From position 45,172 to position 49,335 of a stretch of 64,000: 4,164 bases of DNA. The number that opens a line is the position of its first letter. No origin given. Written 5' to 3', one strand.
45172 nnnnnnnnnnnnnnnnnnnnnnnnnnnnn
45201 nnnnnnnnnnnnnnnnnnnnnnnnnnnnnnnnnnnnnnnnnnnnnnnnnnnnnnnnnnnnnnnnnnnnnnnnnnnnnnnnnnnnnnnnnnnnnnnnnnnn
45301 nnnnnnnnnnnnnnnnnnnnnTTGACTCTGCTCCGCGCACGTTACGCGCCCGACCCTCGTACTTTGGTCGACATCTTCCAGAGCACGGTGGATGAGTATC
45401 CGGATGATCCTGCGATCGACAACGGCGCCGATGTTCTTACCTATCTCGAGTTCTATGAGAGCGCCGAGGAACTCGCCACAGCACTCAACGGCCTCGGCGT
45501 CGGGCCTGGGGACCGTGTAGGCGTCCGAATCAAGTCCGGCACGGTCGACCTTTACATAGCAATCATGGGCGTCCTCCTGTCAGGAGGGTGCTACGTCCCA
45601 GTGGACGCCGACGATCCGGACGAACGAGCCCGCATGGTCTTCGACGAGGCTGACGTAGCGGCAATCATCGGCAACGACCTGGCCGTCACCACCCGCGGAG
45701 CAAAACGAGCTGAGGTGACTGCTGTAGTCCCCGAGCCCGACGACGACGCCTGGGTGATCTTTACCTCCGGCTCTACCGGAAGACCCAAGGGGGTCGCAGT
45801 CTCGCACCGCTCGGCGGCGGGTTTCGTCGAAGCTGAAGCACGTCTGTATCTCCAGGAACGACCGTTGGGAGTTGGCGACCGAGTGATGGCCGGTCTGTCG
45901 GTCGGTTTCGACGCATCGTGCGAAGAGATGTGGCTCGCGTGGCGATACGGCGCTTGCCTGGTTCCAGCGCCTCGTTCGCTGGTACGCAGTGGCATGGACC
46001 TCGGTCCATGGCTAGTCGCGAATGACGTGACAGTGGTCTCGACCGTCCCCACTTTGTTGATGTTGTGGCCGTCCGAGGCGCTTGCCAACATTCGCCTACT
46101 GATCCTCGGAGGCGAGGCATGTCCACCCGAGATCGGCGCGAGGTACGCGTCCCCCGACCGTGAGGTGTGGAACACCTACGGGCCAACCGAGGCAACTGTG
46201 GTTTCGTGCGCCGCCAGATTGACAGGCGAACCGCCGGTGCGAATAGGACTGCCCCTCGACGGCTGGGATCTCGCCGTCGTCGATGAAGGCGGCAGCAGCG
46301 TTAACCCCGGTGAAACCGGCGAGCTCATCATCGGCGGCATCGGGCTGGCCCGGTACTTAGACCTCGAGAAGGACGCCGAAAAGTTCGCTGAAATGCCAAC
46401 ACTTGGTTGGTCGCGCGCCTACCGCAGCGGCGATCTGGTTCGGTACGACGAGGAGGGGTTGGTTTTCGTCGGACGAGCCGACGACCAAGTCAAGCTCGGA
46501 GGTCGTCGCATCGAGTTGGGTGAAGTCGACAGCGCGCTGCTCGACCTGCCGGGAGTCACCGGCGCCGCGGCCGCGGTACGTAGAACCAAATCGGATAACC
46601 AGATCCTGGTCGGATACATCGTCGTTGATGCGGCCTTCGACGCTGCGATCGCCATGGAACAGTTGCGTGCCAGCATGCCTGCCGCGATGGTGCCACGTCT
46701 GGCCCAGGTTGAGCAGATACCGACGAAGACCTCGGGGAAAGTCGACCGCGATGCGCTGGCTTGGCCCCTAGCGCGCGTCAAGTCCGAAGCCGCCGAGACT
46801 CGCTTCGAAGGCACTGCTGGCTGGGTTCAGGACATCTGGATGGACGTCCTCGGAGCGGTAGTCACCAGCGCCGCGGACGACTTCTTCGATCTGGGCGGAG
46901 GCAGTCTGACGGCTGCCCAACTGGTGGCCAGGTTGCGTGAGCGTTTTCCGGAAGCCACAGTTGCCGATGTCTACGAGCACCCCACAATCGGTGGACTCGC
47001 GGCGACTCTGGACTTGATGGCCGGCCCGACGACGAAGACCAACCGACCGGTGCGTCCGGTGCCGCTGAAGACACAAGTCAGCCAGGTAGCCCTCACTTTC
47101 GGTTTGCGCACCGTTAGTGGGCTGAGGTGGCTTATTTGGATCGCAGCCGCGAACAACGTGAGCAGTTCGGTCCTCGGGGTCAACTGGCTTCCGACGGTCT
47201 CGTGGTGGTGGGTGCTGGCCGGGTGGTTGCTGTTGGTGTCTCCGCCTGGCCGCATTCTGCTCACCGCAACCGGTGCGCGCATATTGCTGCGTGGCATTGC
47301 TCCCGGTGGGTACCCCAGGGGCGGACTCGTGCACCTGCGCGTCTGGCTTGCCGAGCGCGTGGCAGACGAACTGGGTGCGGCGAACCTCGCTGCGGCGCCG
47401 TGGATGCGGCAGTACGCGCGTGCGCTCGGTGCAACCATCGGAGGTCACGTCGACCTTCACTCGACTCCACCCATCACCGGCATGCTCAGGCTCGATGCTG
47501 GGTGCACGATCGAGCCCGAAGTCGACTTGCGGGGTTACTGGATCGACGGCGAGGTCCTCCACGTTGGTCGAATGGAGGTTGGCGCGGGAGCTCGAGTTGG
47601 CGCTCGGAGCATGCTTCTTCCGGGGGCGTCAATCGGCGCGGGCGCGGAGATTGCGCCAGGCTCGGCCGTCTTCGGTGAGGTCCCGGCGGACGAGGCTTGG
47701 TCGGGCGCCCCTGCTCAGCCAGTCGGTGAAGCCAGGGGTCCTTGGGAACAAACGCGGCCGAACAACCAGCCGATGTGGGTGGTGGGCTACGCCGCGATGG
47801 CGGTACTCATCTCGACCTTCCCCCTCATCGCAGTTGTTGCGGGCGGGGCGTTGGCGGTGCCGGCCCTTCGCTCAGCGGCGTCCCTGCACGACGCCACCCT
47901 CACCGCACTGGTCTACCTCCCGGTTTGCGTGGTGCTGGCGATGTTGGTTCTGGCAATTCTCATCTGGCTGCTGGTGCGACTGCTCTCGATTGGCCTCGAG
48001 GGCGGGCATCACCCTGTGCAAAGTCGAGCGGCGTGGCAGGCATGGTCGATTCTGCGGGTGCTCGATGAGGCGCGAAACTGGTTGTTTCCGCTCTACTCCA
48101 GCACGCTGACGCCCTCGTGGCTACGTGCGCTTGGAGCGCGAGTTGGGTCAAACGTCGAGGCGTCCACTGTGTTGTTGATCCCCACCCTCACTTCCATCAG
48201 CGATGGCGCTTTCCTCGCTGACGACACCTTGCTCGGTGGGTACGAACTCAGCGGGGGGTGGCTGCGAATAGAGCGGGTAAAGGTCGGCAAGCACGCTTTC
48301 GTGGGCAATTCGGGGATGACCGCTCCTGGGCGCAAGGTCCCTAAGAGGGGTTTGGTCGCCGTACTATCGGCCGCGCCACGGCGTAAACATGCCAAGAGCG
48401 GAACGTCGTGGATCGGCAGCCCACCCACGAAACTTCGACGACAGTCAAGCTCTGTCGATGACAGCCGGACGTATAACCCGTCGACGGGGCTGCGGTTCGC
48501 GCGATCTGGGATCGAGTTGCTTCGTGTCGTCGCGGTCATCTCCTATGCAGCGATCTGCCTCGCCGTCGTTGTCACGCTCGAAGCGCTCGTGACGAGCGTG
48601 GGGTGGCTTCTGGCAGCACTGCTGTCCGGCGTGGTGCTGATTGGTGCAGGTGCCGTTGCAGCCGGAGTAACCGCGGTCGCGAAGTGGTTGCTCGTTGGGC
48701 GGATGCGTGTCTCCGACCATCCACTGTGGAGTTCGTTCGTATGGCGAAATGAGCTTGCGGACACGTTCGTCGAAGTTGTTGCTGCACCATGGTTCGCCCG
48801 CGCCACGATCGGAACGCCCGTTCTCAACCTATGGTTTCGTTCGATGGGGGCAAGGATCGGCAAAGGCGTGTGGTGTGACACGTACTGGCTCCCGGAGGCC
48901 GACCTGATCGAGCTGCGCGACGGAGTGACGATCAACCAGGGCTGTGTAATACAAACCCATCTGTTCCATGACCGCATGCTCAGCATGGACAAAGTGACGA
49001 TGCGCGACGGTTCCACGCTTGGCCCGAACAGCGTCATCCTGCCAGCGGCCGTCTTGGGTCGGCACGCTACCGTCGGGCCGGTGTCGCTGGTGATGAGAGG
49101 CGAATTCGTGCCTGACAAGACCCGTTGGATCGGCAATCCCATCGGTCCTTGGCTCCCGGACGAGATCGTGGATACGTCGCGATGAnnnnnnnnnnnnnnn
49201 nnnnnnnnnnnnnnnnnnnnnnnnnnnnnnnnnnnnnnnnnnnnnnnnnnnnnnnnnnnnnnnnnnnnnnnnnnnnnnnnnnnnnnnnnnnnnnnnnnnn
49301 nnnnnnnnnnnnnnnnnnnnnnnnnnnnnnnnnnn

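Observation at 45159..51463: Pls/PosA-type homopoly(amino acid) synthetase locus with coupled M1 peptidase, PPTase and I78 inhibitor lipoprotein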

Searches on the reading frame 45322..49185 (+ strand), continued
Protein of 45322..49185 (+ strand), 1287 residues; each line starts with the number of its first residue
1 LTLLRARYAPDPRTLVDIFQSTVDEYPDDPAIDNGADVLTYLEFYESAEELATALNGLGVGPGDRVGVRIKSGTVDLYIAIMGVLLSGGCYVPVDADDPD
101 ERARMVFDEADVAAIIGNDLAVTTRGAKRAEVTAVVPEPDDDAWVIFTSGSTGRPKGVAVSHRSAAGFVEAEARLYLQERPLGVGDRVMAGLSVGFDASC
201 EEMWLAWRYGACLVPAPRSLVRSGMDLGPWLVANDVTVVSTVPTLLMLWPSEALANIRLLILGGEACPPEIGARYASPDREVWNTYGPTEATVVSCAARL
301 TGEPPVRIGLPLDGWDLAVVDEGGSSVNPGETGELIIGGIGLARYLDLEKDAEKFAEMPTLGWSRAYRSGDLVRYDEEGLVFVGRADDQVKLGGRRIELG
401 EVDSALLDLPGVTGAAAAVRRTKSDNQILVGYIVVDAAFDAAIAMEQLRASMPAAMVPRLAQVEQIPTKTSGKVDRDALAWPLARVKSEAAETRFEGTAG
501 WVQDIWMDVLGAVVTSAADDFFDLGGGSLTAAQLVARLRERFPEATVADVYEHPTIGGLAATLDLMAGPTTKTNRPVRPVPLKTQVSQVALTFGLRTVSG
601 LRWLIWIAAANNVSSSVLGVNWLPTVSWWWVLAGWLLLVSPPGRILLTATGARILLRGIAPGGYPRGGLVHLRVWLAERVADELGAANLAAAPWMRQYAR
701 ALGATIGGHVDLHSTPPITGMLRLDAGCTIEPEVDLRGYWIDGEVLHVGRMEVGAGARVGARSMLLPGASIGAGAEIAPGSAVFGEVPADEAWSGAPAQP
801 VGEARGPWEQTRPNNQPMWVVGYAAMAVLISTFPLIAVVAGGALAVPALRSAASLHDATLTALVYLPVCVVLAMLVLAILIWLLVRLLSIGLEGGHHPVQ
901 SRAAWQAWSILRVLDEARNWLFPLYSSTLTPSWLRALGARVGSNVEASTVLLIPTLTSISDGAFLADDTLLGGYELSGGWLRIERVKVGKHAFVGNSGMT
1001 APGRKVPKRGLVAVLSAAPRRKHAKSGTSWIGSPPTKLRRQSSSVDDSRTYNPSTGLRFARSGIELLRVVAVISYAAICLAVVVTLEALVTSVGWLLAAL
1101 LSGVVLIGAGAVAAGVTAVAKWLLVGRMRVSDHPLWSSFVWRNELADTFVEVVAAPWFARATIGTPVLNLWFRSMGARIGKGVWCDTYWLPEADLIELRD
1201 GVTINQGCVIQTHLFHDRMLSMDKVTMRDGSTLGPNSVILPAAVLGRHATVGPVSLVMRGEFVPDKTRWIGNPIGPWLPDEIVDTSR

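Call 36: find_encoding_contigs(protein=P0005, flank=10000, max_places=2)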
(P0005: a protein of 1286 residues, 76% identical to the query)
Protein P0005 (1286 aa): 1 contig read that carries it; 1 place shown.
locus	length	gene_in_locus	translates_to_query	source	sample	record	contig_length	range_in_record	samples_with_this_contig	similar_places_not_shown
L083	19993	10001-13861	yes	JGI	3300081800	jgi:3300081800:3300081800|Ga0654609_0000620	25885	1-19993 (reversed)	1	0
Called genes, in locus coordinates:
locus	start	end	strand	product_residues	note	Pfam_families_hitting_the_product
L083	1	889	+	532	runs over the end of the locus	PF25390:WD40_RLD, PF00415:RCC1, PF25390:WD40_RLD, PF13540:RCC1_2, PF00415:RCC1, PF00415:RCC1, PF13540:RCC1_2, PF00415:RCC1, +2 more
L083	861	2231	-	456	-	PF00890:FAD_binding_2 (weak), PF01266:DAO, PF01494:FAD_binding_3 (weak), PF01946:Thi4 (weak), PF07992:Pyr_redox_2 (weak), PF12831:FAD_oxidored (weak), PF13450:NAD_binding_8, PF01593:Amino_oxidase, +1 more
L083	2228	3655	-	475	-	PF21269:TreT_GT1, PF00534:Glycos_transf_1, PF13692:Glyco_trans_1_4, PF20706:GT4-conflict, PF13524:Glyco_trans_1_2 (weak)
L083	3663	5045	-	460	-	PF00171:Aldedh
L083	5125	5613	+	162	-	-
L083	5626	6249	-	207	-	PF13649:Methyltransf_25, PF08241:Methyltransf_11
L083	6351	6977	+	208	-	PF07796:DUF1638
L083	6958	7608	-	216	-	PF02607:B12-binding_2, PF02310:B12-binding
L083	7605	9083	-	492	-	PF06253:MTTB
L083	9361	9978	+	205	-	PF06736:TMEM175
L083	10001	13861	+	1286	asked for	PF00501:AMP-binding, PF13193:AMP-binding_C (faint), PF00550:PP-binding, PF00132:Hexapep (faint)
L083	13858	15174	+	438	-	PF17900:Peptidase_M1_N, PF01433:Peptidase_M1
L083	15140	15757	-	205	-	PF01648:ACPS (weak)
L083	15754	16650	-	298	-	PF00809:Pterin_bind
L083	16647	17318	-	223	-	PF01872:RibD_C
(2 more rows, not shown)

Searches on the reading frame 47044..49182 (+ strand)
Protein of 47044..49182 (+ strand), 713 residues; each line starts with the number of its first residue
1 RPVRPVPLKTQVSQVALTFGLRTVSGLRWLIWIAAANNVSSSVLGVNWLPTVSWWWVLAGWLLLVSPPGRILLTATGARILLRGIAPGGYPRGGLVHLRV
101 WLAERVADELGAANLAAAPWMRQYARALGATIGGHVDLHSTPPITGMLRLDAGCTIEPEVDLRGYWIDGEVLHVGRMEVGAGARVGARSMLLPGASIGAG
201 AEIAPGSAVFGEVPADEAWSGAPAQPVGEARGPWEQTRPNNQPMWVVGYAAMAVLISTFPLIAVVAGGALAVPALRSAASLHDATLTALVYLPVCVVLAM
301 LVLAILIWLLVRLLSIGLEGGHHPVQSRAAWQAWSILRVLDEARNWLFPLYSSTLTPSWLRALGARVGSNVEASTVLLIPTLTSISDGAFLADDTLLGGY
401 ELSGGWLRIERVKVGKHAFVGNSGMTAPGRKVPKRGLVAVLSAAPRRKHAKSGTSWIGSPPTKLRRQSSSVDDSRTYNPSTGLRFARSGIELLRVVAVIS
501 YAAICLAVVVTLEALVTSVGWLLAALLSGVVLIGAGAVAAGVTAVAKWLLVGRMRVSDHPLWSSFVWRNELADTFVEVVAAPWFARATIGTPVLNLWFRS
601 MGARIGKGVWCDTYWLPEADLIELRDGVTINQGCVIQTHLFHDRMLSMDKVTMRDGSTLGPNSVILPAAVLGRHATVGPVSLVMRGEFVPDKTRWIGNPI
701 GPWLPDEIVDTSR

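Call 93: predict_structure(alignment_id=A5)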
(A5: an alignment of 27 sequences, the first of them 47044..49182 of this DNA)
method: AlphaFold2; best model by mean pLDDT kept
length: 713 residues; sequences in the alignment: 27
mean_pLDDT: 68.3   pTM: 0.76
mean pLDDT of the five models: 68.3, 64.6, 63.2, 62.2, 62.2
residues with pLDDT >= 90: 153; 70-90: 253; 50-70: 128; < 50: 179
segments of 3 or more residues with pLDDT < 50: 116-118, 132-140, 148-162, 176-233, 398-403, 420-476, 679-681, 685-688, 693-713
pLDDT, mean of each block of 10 residues (from residue 1): 73 89 91 93 84 94 87 88 82 88 85 57 70 46 56 31 61 51 32 30 29 25 25 51 68 84 91 84 90 93 95 91 76 83 75 78 86 70 71 51 55 55 31 26 23 24 34 46 72 87 95 94 93 95 92 82 75 87 87 92 89 80 88 70 66 79 61 59 50 39 31 32
secondary structure, 60 per line:
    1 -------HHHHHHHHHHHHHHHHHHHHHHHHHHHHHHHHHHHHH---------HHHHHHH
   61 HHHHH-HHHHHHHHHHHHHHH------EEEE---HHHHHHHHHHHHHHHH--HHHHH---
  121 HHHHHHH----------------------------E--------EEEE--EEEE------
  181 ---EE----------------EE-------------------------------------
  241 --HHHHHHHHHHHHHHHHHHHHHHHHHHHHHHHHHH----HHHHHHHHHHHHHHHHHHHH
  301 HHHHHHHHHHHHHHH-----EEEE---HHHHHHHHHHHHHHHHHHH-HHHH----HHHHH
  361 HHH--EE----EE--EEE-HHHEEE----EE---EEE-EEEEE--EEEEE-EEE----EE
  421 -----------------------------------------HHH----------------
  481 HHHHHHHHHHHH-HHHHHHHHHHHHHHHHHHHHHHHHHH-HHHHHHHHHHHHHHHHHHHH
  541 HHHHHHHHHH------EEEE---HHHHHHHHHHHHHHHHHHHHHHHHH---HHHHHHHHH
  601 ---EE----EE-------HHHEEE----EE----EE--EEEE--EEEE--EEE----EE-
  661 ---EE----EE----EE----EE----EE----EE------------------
elements in order (helices of 4 or more, strands of 3 or more residues): H8-44 H54-65 H67-81 E88-91 H95-110 H113-117 H121-127 E165-168 E171-174 H243-276 H281-315 E321-324 H328-346 H348-351 H356-363 E376-378 E383-385 E395-397 E399-403 E406-410 E412-414 H481-492 H494-519 H521-550 E557-560 H564-588 H592-600 E622-624 E639-642 E645-648 E651-653
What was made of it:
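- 47044..47766 (+): Polymerisation unit 1 (residues 575-815): TM1/TM2 pair plus the C1 left-handed beta-helix domain. AlphaFold2 helices H8-44 and H54-81 of the 575-1287 model (call 93).
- On Pls/PosA (cationic homopoly-amino-acid synthetase) family: The AlphaFold2 model has three long helix pairs (call 93).
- Checked: An AlphaFold2 model has pTM 0.76 (call 93).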

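Call 95: fold_search(model_id=the predicted structure, library=pdb)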
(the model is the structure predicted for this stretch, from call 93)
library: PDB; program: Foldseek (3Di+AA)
matches with E <= 10: 290; with E <= 0.001: 0
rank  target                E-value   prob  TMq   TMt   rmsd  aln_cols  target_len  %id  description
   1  6lcn_B                1.9e-03  0.93  0.10  0.22  15.7       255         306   17  Crystal structure of Serine Acetyltransferase from Planctomyces limnophilus at 2.15A (released 2020-12-02)
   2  8i09_H                6.1e-03  0.96  0.12  0.30  12.5       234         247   16  Crystal structure of serine acetyltransferase from Salmonella typhimurium complexed with butyl gallate (released 2023-11-22)
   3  3ftt                  8.3e-03  1.00  0.10  0.34   6.8       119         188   17  Crystal Structure of the galactoside O-acetyltransferase from Staphylococcus aureus (released 2009-03-03)
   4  5u2k                  1.0e-02  0.99  0.10  0.33   9.7       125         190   17  Crystal structure of Galactoside O-acetyltransferase complex with CoA (H3 space group) (released 2016-12-14)
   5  4egg_A                1.2e-02  0.99  0.10  0.34   9.0       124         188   15  Computationally Designed Self-assembling tetrahedron protein, T310 (released 2012-05-30)
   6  4dcl                  1.5e-02  0.99  0.10  0.33   9.2       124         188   17  Computationally Designed Self-assembling tetrahedron protein, T308, Crystallized in space group F23 (released 2012-06-06)
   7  8i09_A                1.5e-02  0.91  0.12  0.30  12.6       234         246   17  Crystal structure of serine acetyltransferase from Salmonella typhimurium complexed with butyl gallate (released 2023-11-22)
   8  5v0z_A                1.8e-02  0.84  0.11  0.34  13.3       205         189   14  Crystal structure of Galactoside O-acetyltransferase complex with CoA (P32 space group). (released 2017-03-15)
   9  4egg_C                2.6e-02  0.99  0.10  0.34   6.9       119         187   17  Computationally Designed Self-assembling tetrahedron protein, T310 (released 2012-05-30)
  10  4n6a_B                2.6e-02  0.95  0.14  0.34  12.7       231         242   18  Soybean Serine Acetyltransferase Apoenzyme (released 2013-11-13)
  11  3vbl_C                2.9e-02  1.00  0.10  0.37   2.9        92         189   22  Crystal Structure of the S84C mutant of AntD, an N-acyltransferase from Bacillus cereus in complex with dTDP-4-amino-4 (released 2012-01-25)
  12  4n6a_A                3.5e-02  0.90  0.13  0.32  12.1       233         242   17  Soybean Serine Acetyltransferase Apoenzyme (released 2013-11-13)
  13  4hzc_B                3.7e-02  0.69  0.10  0.22   8.9       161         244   16  Crystal structure of Serine acetyltransferase from Brucella abortus strain S19 (released 2014-02-19)
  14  7s43                  3.9e-02  0.99  0.09  0.41   6.4       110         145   20  Crystal structure of an N-acetyltransferase, C80T mutant, from Helicobacter pullorum in the presence of Coenzyme A and d (released 2021-09-22)
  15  1sst_A                4.1e-02  0.80  0.10  0.28  13.6       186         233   14  Serine Acetyltransferase- Complex with CoA (released 2004-06-01)
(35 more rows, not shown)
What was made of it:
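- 48502..49182 (+): Polymerisation unit 3 (residues 1061-1287): TM5/TM6 pair plus C3. Foldseek hits to hexapeptide acyltransferases (call 95).
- On Pls/PosA (cationic homopoly-amino-acid synthetase) family: Fold matches are to hexapeptide acyltransferases (call 95).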
